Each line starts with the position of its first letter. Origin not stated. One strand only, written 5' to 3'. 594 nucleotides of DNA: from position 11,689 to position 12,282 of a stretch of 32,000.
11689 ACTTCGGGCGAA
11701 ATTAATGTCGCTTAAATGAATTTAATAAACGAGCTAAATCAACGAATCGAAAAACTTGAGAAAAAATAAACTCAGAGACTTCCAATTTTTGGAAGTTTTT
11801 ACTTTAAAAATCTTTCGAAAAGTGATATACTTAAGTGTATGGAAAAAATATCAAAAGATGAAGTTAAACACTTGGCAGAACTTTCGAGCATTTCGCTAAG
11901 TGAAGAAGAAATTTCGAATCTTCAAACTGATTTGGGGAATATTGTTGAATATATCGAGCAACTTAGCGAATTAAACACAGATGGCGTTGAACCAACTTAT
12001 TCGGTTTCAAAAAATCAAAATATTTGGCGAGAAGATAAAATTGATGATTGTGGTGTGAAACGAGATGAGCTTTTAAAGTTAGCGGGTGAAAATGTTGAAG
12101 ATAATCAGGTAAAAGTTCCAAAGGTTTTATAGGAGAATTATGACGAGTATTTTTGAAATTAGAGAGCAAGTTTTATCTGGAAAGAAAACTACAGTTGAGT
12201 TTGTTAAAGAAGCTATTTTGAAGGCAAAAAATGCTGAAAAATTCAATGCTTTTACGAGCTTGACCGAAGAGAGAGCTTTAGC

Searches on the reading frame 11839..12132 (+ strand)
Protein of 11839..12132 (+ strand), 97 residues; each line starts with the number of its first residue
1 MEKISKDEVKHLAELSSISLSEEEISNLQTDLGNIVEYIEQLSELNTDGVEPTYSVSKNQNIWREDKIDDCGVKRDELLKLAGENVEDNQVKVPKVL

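Call 55: find_encoding_contigs(protein=window:11839-12132:+, flank=10000, max_places=10)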
Protein window:11839-12132:+ (97 aa): 22 contigs read that carry it; 10 places shown.
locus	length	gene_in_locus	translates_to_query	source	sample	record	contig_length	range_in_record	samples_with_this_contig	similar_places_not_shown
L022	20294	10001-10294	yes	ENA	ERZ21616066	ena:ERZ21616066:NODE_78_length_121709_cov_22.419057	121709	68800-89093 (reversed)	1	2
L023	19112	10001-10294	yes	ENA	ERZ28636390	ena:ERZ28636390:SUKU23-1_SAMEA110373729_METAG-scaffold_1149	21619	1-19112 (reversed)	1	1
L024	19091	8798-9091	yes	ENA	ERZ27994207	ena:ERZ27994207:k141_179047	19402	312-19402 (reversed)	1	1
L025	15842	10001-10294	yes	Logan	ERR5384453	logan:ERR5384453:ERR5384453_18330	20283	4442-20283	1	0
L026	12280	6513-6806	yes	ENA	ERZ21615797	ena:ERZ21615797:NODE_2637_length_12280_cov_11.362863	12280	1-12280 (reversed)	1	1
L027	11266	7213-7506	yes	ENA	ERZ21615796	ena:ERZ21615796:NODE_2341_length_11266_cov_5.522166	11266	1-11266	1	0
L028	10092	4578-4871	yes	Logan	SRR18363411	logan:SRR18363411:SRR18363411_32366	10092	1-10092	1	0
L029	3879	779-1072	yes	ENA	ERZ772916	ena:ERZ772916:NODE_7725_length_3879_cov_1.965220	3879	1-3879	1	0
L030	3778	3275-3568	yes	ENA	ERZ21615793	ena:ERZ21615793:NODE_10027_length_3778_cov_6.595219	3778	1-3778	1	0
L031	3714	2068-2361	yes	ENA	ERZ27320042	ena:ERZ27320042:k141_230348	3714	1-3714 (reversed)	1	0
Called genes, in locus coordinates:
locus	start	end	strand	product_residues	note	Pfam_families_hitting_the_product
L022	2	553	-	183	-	-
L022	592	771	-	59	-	-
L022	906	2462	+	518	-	PF13328:HD_4, PF01966:HD, PF04607:RelA_SpoT, PF02824:TGS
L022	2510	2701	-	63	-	-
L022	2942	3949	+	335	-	PF00044:Gp_dh_N, PF02800:Gp_dh_C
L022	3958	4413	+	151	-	PF02502:LacAB_rpiB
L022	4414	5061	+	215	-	PF00834:Ribul_P_3_epim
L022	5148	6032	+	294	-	PF00294:PfkB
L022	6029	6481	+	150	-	-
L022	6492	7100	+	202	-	PF18306:LDcluster4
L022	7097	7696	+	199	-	-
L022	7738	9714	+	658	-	PF00270:DEAD (faint), PF04851:ResIII, PF17757:UvrB_inter, PF27431:UvrB_3rd, PF00271:Helicase_C, PF12344:UvrB, PF02151:UVR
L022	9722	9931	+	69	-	-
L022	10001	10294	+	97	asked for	PF20977:GatF (faint), PF02686:GatC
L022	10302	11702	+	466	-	PF01425:Amidase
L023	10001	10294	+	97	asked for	PF20977:GatF (faint), PF02686:GatC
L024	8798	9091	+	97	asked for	PF20977:GatF (faint), PF02686:GatC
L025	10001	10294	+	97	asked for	PF20977:GatF (faint), PF02686:GatC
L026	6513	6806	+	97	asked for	PF20977:GatF (faint), PF02686:GatC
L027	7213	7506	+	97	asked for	PF20977:GatF (faint), PF02686:GatC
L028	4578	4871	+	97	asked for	PF20977:GatF (faint), PF02686:GatC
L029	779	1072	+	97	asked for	PF20977:GatF (faint), PF02686:GatC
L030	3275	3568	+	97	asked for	PF20977:GatF (faint), PF02686:GatC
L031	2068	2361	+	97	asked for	PF20977:GatF (faint), PF02686:GatC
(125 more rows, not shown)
